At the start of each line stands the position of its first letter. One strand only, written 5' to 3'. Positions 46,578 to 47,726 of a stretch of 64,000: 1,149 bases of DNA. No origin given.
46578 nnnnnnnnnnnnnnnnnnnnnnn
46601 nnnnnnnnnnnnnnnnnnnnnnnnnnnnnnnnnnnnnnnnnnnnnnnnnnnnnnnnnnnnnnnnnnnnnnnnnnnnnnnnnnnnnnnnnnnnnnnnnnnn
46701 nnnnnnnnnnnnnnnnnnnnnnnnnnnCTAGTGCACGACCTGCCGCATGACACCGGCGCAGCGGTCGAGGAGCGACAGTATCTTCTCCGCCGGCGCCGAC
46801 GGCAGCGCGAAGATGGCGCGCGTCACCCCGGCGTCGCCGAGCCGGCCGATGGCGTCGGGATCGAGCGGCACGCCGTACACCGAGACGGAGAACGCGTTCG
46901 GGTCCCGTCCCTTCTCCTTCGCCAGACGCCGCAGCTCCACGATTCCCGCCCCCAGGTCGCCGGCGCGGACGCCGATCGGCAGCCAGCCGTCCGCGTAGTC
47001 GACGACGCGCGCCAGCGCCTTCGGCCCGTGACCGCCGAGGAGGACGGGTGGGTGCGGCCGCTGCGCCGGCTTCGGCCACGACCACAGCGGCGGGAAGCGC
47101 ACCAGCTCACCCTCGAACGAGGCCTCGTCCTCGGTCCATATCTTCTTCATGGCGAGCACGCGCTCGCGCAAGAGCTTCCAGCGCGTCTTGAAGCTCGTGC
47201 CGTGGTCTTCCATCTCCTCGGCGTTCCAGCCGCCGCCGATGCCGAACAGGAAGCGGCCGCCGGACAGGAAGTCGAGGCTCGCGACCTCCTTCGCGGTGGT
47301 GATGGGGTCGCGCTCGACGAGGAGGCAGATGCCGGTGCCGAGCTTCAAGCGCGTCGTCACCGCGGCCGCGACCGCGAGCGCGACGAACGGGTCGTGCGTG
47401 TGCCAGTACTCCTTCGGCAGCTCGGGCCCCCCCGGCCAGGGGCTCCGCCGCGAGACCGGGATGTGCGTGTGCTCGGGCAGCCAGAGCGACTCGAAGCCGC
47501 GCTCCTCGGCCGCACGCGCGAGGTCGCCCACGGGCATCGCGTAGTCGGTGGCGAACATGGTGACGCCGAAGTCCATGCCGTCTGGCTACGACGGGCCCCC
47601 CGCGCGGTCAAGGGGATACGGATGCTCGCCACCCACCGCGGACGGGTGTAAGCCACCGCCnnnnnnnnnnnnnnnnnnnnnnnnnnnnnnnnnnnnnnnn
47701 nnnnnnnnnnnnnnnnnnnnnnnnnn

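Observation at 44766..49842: Orphan SagB/ThcOx-type dehydrogenase embedded in an oxidoreductase cluster without YcaO or a precursor peptide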

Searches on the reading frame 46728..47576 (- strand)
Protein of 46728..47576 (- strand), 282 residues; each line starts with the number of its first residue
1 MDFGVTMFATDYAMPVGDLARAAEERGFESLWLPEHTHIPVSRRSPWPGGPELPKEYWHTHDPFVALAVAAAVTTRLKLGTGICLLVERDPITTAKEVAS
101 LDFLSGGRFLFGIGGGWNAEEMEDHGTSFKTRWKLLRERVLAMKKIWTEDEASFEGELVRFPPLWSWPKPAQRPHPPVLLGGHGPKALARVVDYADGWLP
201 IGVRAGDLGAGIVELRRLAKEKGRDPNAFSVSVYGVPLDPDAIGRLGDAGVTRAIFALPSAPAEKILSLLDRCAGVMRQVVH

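Call 6: search_protein_families(library=pfam, proteins=[window:46728-47576:-], max_evalue=0.01)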
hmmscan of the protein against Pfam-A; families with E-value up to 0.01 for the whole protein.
window:46728-47576:- (282 aa): 1 family
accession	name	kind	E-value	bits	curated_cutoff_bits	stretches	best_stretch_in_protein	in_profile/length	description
PF00296.26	Bac_luciferase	-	1.1e-54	186.3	27.9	1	16-235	25-226/314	Luciferase-like monooxygenase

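Call 7: search_protein_families(library=ncbifam, proteins=[window:46728-47576:-], max_evalue=0.01)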
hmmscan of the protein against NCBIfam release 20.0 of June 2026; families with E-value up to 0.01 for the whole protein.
window:46728-47576:- (282 aa): 33 families (the best 25 are shown)
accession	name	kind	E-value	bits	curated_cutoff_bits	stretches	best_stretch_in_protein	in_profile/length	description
TIGR03619.1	F420_Rv2161c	subfamily_domain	8.4e-84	281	166.9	1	18-257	2-246/247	TIGR03619 family F420-dependent LLM class oxidoreductase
TIGR03560.1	F420_Rv1855c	subfamily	1.9e-36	126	231.4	1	17-233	16-226/227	TIGR03560 family F420-dependent LLM class oxidoreductase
TIGR03621.1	F420_MSMEG_2516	subfamily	6.6e-27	94.4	213.15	1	62-195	41-170/295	TIGR03621 family F420-dependent LLM class oxidoreductase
TIGR03571.1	lucif_BA3436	subfamily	2.5e-25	89.4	303.9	1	18-223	35-229/304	TIGR03571 family LLM class oxidoreductase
NF002619.0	PRK02271.1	equivalog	2.4e-22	79.7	276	1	58-234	37-210/329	5,10-methylenetetrahydromethanopterin reductase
TIGR03555.1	F420_mer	equivalog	7.5e-22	78.1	348.7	1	60-235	37-210/325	5,10-methylenetetrahydromethanopterin reductase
TIGR03617.1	F420_MSMEG_2256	subfamily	1.3e-21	76.9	278.15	1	60-232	18-198/318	TIGR03617 family F420-dependent LLM class oxidoreductase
TIGR03854.1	F420_MSMEG_3544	hypoth_equivalog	5.7e-21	75.1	295.6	1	60-230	40-211/290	TIGR03854 family LLM class F420-dependent oxidoreductase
TIGR04021.1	LLM_DMSO2_sfnG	equivalog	4.4e-19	69.1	382.95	1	66-235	66-236/350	dimethylsulfone monooxygenase SfnG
TIGR03564.1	F420_MSMEG_4879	subfamily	4.9e-19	69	234.25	1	61-224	24-187/265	TIGR03564 family F420-dependent LLM class oxidoreductase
TIGR03857.1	F420_MSMEG_2249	hypoth_equivalog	9.2e-19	67.8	218.4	1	56-231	35-208/329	TIGR03857 family LLM class F420-dependent oxidoreductase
TIGR03559.1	F420_Rv3520c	subfamily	1.9e-18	66.6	335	1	60-201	37-189/325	LLM class F420-dependent oxidoreductase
TIGR04024.1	F420_NP1902A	hypoth_equivalog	2e-18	66.2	345.4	1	62-233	41-211/330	TIGR04024 family LLM class F420-dependent oxidoreductase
TIGR04465.1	ArgArg_F420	equivalog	5.2e-17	61.9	470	1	18-227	64-260/364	F420-dependent hydroxymycolic acid dehydrogenase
TIGR03841.1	F420_Rv3093c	subfamily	1.1e-14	54.6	213.65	1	59-231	33-202/298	LLM class F420-dependent oxidoreductase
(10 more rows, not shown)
